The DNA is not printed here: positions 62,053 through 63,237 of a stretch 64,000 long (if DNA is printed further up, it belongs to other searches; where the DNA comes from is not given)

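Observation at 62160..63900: Low-GC two-gene island of unknown function inserted between ispD and ispF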

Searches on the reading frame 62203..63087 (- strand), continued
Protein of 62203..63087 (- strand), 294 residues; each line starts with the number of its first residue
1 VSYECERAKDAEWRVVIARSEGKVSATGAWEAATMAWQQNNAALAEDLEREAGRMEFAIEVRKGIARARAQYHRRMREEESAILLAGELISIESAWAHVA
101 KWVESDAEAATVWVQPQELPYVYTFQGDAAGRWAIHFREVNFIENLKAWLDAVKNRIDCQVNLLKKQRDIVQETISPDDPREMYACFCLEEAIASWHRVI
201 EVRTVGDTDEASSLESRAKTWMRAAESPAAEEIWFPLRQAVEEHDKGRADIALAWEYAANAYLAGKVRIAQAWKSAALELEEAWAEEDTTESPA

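Call 67: search_protein_families(library=padloc, proteins=[L002:158-1039:+, L085:9155-10708:+, L085:6001-7641:-, P0005, P0006, P0011], max_evalue=0.01)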
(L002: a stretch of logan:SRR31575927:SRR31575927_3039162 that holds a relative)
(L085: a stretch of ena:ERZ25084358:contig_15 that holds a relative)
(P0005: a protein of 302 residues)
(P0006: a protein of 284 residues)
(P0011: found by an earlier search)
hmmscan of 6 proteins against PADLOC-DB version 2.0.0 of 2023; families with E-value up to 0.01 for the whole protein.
L002:158-1039:+ (293 aa): 0 families

L085:9155-10708:+ (517 aa): 4 families
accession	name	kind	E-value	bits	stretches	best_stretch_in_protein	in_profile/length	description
PDLC04389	PDC-M07A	-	0.00011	19.4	0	304-352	323-369/443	-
PDLC04140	mad8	-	0.00024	18.7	1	129-162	24-57/314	mads_8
PDLC00915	TRIP13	-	0.004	14.6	0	128-158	59-89/302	TRIP13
PDLC04391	PDC-M07A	-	0.0072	13.3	0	302-352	299-347/412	-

L085:6001-7641:- (546 aa): 78 families (the best 25 are shown)
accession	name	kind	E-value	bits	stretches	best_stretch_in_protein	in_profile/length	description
PDLC03354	MTase_II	-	1.3e-61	206.9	2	101-371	126-395/425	Type II methyltransferase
PDLC03339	MTase_II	-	1.6e-55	186.5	3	244-365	160-277/399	Type II methyltransferase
PDLC03300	MTase_II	-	1.7e-49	166.5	3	277-365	196-282/302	Type II methyltransferase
PDLC03644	MTase_III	-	1.5e-41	140.7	2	103-360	108-394/542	Type III methyltransferase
PDLC03299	MTase_II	-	1.1e-40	138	3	281-362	180-262/296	Type II methyltransferase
PDLC03371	MTase_II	-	1.1e-38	131.2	1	3-361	8-254/260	Type II methyltransferase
PDLC03636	MTase_III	-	2.8e-37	126.8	2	264-359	301-405/575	Type III methyltransferase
PDLC03633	MTase_III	-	2.1e-36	123.8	2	296-361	290-355/616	Type III methyltransferase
PDLC03638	MTase_III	-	5.9e-35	118.8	1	103-364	430-682/816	Type III methyltransferase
PDLC03216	MTase_II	-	1.6e-31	107.6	2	298-363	194-259/364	Type II methyltransferase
PDLC03738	oMTase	-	1.8e-31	107.2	2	298-361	204-267/376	orphan methyltransferase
PDLC03635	MTase_III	-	2e-30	104.1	2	266-347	478-560/708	Type III methyltransferase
PDLC03238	MTase_II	-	8.2e-30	102.2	3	273-360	280-364/428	Type II methyltransferase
PDLC03265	MTase_II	-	4.5e-26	90.1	2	298-362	267-331/333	Type II methyltransferase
PDLC03634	MTase_III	-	1.5e-25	88.1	1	8-332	97-424/621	Type III methyltransferase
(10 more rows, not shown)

P0005 (302 aa): 0 families

P0006 (284 aa): 0 families

P0011 (298 aa): 0 families

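Call 68: search_protein_families(library=ncbifam, proteins=[window:62203-63087:-, L002:158-1039:+], max_evalue=0.1)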
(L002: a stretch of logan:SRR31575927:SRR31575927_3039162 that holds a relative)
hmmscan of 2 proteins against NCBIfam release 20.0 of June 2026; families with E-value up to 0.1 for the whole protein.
window:62203-63087:- (294 aa): 0 families

L002:158-1039:+ (293 aa): 0 families

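Call 70: find_related_loci(query=A7, collection=viral_contigs, flank=5000)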
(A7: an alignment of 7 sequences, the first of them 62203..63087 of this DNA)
Query A7 (294 aa) in viral_contigs; peptide patterns used: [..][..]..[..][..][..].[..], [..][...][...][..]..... (x = any residue, [..] = any of these).
310 stretches matched a pattern, but none encodes a relative of the query by tblastn (E <= 1e-3).

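Call 72: search_dna_similar(query=window:62203-63087:-, collection=phages, mode=protein, max_evalue=0.01)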
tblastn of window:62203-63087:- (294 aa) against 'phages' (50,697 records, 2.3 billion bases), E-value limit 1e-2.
No match.

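Call 74: search_dna_similar(query=window:62203-63087:-, collection=plasmids, mode=protein, max_evalue=0.01)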
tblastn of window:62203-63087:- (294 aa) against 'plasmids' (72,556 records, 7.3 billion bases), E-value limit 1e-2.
No match.

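Call 75: find_encoding_contigs(protein=P0012, flank=8000, max_places=3)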
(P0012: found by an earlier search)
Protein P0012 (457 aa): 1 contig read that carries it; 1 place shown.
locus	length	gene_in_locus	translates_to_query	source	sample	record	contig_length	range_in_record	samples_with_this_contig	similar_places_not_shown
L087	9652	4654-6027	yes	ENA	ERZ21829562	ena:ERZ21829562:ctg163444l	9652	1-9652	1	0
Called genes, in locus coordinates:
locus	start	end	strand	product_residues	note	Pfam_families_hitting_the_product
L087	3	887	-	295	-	?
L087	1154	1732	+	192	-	PF04343:DUF488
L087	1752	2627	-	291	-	PF02629:CoA_binding, PF00549:Ligase_CoA, PF13607:Succ_CoA_lig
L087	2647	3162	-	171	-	-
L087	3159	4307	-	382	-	PF08442:ATP-grasp_2, PF13549:ATP-grasp_5, PF24948:Citrate_synth_N, PF00549:Ligase_CoA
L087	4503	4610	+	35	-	-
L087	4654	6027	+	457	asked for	PF01128:IspD, PF12804:NTP_transf_3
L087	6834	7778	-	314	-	PF01548:DEDD_Tnp_IS110, PF02371:Transposase_20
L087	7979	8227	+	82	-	-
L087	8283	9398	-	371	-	PF02746:MR_MLE_N, PF13378:MR_MLE_C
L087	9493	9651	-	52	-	?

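Call 76: find_encoding_contigs(protein=P0013, flank=8000, max_places=3)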
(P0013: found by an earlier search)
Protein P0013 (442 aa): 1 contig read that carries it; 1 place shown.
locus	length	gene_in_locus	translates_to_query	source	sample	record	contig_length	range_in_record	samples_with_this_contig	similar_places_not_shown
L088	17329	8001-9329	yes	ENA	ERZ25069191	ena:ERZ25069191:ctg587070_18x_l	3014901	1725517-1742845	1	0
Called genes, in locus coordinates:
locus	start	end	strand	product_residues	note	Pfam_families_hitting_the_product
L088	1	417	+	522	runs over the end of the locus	PF00106:adh_short, PF08659:KR, PF13561:adh_short_C2, PF08643:DUF1776 (weak)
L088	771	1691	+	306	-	PF00226:DnaJ, PF01556:DnaJ_C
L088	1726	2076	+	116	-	PF00376:MerR, PF13411:MerR_1, PF13591:MerR_2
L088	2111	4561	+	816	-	PF02861:Clp_N, PF23569:NBD_SMAX1 (weak), PF00004:AAA, PF17871:AAA_lid_9, PF00004:AAA, PF07724:AAA_2, PF07728:AAA_5, PF10431:ClpB_D2-small, +10 more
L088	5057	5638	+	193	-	-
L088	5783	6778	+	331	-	PF05598:DUF772, PF01609:DDE_Tnp_1, PF13612:DDE_Tnp_1_3, PF13751:DDE_Tnp_1_6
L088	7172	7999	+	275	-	PF00248:Aldo_ket_red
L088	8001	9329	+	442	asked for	PF01128:IspD, PF12804:NTP_transf_3, PF18928:DUF5677 (faint)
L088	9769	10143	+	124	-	PF01128:IspD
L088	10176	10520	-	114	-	-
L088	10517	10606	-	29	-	-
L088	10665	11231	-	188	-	-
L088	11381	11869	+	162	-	PF02542:YgbB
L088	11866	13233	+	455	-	PF01406:tRNA-synt_1e, PF09334:tRNA-synt_1g (weak), PF00133:tRNA-synt_1, PF09190:DALR_2, PF23493:CysS_C (weak)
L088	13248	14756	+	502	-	PF01565:FAD_binding_4, PF02913:FAD-oxidase_C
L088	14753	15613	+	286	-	PF01073:3Beta_HSD (faint), PF01370:Epimerase, PF05368:NmrA, PF13460:NAD_binding_10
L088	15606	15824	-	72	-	PF03840:SecG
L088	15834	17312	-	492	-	PF02934:GatB_N, PF02637:GatB_Yqey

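Call 88: search_solved_structures(query=A7, max_evalue=10)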
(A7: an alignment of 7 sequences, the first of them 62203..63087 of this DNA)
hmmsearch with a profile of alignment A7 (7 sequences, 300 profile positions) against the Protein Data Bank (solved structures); distinct sequences matched with E-value up to 10: 2.
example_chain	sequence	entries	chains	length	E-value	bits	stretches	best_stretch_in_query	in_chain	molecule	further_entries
1r9l_A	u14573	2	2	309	0.029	16.8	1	106-169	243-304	Glycine betaine-binding periplasmic protein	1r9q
9hcj_K0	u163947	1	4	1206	0.89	11.9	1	153-197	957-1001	Nucleoporin 133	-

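Call 91: fold_search(model_id=the predicted structure, library=viral)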
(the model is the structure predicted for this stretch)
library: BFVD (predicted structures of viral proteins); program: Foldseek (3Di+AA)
matches with E <= 10: 84; with E <= 0.001: 0
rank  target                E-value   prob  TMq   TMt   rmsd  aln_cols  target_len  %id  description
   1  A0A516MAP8            3.5e-01  0.15  0.17  0.13  21.6       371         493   12  (no name in the UniProt tables at hand)
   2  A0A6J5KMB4            8.1e-01  0.11  0.16  0.14  27.5       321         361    9  Uncharacterized protein [uncultured Caudovirales phage]
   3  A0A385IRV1            9.6e-01  0.15  0.20  0.24  24.0       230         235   15  (no name in the UniProt tables at hand)
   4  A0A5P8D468            1.0e+00  0.21  0.21  0.25  25.9       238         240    9  DUF7217 domain-containing protein [Pectobacterium phage Wc4]
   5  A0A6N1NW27            1.2e+00  0.14  0.18  0.16  27.1       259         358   11  Putative ORFan [Tupanvirus deep ocean]
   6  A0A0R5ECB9            1.4e+00  0.41  0.27  0.23  18.1       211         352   14  (no name in the UniProt tables at hand)
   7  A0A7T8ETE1            2.1e+00  0.13  0.17  0.24  16.0       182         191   10  (no name in the UniProt tables at hand)
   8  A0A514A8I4            2.5e+00  0.13  0.20  0.23  16.9       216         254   13  Uncharacterized protein [Pantoea phage Kyle]
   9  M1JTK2                2.7e+00  0.13  0.17  0.27  14.5       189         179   10  Pkip [Spodoptera littoralis nuclear polyhedrosis virus]
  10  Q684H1                3.1e+00  0.06  0.16  0.15  18.2       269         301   10  (no name in the UniProt tables at hand)
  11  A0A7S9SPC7            3.3e+00  0.28  0.23  0.40  13.4       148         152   18  (no name in the UniProt tables at hand)
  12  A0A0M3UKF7            3.4e+00  0.11  0.21  0.23  19.0       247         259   12  Uncharacterized protein [Mycobacterium phage Archie]
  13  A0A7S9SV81            3.9e+00  0.06  0.17  0.21  23.2       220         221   13  (no name in the UniProt tables at hand)
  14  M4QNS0                3.9e+00  0.03  0.13  0.06  28.3       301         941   12  (no name in the UniProt tables at hand)
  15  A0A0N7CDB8            4.1e+00  0.09  0.22  0.15  23.9       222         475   14  Uncharacterized protein [Salmonella phage 38]
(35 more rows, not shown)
